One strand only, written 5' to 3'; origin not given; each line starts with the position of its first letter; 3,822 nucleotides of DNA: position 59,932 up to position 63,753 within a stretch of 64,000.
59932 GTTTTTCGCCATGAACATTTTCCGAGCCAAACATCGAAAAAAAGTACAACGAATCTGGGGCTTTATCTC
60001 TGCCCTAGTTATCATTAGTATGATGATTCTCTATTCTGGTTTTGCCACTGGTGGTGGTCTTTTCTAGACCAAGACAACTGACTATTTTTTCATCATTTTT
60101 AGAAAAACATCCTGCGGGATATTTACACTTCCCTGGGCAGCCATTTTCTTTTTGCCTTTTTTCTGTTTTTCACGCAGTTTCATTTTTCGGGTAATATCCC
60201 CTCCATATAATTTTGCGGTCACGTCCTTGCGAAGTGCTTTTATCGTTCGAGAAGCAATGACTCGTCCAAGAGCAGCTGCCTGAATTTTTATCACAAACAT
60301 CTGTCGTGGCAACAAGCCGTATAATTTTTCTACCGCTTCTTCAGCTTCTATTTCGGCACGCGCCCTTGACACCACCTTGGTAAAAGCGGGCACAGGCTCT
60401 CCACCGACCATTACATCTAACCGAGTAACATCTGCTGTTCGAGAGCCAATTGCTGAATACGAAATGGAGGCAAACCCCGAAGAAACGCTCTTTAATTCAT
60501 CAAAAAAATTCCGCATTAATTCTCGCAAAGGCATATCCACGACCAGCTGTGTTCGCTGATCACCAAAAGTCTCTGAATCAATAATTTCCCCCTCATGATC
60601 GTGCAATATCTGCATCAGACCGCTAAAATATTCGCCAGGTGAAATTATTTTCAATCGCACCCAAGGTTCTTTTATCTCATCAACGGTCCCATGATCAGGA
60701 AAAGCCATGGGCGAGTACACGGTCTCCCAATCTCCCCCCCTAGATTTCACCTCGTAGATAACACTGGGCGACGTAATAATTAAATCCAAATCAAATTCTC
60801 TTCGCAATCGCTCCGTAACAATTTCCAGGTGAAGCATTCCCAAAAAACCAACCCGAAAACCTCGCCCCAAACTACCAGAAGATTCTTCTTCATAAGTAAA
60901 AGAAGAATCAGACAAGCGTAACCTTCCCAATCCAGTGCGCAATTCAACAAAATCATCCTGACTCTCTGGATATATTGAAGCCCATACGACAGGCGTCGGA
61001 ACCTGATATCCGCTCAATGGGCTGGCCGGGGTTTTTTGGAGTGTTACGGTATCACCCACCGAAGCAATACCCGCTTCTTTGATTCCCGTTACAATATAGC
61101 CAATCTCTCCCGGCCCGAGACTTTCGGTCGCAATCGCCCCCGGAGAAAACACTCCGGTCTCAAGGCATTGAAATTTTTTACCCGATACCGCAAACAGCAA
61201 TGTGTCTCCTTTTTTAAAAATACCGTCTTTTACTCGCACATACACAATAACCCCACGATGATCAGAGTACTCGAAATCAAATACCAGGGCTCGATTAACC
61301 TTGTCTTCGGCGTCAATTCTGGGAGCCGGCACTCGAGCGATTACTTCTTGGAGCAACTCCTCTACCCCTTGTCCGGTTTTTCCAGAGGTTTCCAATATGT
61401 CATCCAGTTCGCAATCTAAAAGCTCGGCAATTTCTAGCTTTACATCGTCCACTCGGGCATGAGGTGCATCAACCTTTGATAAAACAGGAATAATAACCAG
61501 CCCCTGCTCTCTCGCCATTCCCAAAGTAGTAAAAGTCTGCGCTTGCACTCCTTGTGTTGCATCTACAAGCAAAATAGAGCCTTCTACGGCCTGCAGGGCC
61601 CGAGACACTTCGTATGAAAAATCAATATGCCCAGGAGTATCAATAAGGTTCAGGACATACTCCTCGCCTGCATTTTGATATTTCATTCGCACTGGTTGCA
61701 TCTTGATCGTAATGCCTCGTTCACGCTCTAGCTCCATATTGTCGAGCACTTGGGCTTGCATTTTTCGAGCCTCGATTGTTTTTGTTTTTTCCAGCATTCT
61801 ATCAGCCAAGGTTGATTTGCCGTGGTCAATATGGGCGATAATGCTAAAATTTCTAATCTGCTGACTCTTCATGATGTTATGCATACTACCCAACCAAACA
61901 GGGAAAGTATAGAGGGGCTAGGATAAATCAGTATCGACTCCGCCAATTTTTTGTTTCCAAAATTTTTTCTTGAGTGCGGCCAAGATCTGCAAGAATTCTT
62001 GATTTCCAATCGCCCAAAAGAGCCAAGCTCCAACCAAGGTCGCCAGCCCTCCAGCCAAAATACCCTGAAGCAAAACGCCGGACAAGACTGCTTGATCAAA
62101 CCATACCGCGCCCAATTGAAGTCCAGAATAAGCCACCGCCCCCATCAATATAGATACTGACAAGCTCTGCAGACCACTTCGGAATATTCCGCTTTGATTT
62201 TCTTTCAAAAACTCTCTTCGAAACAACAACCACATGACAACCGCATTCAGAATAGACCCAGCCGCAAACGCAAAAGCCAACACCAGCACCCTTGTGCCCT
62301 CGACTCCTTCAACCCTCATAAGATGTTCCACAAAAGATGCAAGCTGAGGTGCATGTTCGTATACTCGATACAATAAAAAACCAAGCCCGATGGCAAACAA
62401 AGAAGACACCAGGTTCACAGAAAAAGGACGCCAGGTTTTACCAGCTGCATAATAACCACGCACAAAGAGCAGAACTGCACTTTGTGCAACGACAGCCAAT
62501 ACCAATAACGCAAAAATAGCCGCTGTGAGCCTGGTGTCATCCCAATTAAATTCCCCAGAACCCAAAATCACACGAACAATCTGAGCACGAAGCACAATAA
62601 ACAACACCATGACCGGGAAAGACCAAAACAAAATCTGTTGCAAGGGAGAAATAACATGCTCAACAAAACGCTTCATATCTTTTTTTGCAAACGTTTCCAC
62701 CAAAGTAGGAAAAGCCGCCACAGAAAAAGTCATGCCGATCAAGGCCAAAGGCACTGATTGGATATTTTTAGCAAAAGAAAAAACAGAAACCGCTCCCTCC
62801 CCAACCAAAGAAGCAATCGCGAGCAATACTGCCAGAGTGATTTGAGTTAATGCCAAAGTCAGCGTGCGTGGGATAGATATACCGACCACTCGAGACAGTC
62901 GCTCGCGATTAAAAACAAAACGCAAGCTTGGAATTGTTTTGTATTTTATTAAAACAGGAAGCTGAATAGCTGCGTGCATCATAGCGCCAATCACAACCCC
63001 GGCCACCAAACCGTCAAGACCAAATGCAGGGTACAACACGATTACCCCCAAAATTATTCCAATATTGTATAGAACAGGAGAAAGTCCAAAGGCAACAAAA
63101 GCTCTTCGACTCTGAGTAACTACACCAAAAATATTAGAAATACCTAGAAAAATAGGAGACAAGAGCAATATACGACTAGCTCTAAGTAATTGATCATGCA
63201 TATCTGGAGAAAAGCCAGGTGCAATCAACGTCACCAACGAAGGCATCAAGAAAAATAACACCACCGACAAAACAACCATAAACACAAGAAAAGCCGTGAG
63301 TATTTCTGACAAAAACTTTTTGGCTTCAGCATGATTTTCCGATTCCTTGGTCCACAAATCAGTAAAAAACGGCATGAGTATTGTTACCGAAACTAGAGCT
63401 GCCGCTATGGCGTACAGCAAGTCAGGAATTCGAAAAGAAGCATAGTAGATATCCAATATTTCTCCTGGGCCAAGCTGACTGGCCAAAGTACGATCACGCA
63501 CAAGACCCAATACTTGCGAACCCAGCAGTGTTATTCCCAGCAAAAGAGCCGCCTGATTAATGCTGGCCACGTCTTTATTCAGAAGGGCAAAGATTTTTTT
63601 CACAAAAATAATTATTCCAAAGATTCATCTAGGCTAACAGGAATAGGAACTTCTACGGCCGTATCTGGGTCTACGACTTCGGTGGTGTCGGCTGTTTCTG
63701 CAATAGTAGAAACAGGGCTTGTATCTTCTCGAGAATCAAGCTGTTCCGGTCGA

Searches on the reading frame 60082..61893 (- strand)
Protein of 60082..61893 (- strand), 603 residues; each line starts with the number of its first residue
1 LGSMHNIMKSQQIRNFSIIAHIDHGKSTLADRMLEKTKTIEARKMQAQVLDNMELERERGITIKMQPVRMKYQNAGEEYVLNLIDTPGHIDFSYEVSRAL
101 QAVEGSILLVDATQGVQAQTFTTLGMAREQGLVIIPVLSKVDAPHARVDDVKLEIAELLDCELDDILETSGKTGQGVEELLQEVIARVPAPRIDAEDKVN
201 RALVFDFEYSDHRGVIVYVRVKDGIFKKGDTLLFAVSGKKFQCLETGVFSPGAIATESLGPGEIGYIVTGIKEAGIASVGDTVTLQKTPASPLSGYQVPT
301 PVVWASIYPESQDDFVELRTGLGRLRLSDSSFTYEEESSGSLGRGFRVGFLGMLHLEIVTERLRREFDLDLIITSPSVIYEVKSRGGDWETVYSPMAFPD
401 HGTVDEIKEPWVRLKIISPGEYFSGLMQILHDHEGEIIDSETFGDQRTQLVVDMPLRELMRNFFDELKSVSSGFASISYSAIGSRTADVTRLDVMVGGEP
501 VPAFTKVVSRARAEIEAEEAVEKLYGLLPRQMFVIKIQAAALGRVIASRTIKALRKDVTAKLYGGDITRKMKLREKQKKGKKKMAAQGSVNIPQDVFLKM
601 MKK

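Call 88: search_protein_families(library=pfam, proteins=[window:60082-61893:-], max_evalue=0.00001)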
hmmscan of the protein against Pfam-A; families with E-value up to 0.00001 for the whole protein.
window:60082-61893:- (603 aa): 4 families
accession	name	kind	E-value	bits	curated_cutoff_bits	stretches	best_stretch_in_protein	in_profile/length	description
PF00009.33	GTP_EFTU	-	4.5e-52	176.8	26.5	1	12-189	2-187/188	Elongation factor Tu GTP binding domain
PF06421.17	LepA_C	-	6e-36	123.3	29.7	1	497-602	2-107/107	GTP-binding protein LepA C-terminus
PF00679.30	EFG_C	-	3.4e-14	53.1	27.9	1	407-482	2-76/89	Elongation factor G C-terminus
PF14492.12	EFG_III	-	6.7e-09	36.1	27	1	298-373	1-73/75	Elongation Factor G, domain III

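Call 94: list_cluster_members(proteins=[window:60082-61893:-, window:35208-36383:+, window:51839-53071:+, window:54412-56622:+, window:36447-37373:+, window:37940-39088:-, window:61918-63603:-, window:39114-40028:-])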
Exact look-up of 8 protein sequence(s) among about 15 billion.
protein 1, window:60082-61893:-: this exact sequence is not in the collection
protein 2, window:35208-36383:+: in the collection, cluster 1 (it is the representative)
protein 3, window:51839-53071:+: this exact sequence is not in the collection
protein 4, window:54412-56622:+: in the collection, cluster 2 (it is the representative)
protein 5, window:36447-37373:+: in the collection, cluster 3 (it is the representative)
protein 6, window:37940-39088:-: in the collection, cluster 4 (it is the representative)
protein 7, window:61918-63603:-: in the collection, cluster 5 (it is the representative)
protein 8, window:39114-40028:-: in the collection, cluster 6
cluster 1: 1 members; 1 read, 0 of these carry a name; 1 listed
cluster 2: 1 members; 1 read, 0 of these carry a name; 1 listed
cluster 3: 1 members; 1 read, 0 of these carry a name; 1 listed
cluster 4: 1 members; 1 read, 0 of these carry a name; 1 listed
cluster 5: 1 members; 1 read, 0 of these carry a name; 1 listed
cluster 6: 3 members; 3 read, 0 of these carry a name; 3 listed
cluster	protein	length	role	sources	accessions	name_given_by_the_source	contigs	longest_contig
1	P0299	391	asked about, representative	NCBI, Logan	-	-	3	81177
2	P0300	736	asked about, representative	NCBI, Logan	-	-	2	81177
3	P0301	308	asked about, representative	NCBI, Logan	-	-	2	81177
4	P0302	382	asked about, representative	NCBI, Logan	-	-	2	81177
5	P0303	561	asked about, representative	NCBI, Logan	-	-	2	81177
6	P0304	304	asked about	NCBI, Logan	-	-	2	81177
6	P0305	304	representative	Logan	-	-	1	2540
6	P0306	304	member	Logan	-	-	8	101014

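Call 95: find_homologous_proteins(query=window:60082-61893:-, max_evalue=1e-100)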
Query window:60082-61893:- (603 aa): 7999 proteins with E <= 1e-100 among 8000 candidates; the best 120 are listed.
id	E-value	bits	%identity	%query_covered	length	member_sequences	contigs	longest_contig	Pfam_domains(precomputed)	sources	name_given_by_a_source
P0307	0.0e+0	1309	100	99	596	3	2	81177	PF00679.31,PF14492.13,PF06421.18,PF00009.34,PF03144.32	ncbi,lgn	-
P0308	0.0e+0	1121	85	99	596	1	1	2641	PF00679.31,PF14492.13,PF06421.18,PF00009.34,PF03144.32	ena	-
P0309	0.0e+0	1099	84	99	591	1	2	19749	PF00679.31,PF14492.13,PF06421.18,PF00009.34,PF03144.32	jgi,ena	-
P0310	0.0e+0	1097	84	99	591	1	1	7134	PF00679.31,PF14492.13,PF06421.18,PF00009.34,PF03144.32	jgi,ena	-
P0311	0.0e+0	1096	83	99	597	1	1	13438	PF00679.31,PF14492.13,PF06421.18,PF00009.34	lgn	-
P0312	0.0e+0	1048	79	99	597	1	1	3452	PF00679.31,PF14492.13,PF06421.18,PF00009.34,PF03144.32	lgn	-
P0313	0.0e+0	1044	79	99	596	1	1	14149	PF00679.31,PF14492.13,PF06421.18,PF00009.34,PF03144.32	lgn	-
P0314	0.0e+0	1024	77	99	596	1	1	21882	PF00679.31,PF14492.13,PF06421.18,PF00009.34,PF03144.32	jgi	jgi:GTP-binding protein LepA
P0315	3.9e-288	975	77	95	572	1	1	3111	PF00679.31,PF14492.13,PF06421.18,PF00009.34,PF03144.32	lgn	-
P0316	1.4e-283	960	73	99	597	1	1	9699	PF00679.31,PF14492.13,PF06421.18,PF00009.34,PF03144.32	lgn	-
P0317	5.2e-279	945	73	98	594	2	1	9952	PF00679.31,PF14492.13,PF06421.18,PF00009.34,PF03144.32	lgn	-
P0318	1.6e-276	936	72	99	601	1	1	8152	PF00679.31,PF14492.13,PF06421.18,PF00009.34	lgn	-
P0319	3.5e-275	932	72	98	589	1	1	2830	PF01926.30,PF00679.31,PF14492.13,PF06421.18,PF00009.34,PF03144.32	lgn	-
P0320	1.9e-274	929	72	100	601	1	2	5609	PF00679.31,PF14492.13,PF06421.18,PF00009.34,PF03144.32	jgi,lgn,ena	-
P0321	4.9e-274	928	72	99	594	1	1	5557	PF00679.31,PF14492.13,PF06421.18,PF00009.34,PF03144.32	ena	-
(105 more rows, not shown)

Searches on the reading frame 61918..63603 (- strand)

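Call 88: search_protein_families(library=pfam, proteins=[window:61918-63603:-], max_evalue=0.00001)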
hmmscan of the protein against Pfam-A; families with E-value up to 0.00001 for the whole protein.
window:61918-63603:- (561 aa): 2 families
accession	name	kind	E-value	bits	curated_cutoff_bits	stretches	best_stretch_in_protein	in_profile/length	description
PF03023.19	MurJ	-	2.7e-60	204.7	27.4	1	41-492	2-430/451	Lipid II flippase MurJ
PF13440.11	Polysacc_synt_3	-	2.8e-11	43.6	23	1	101-349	47-286/293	Polysaccharide biosynthesis protein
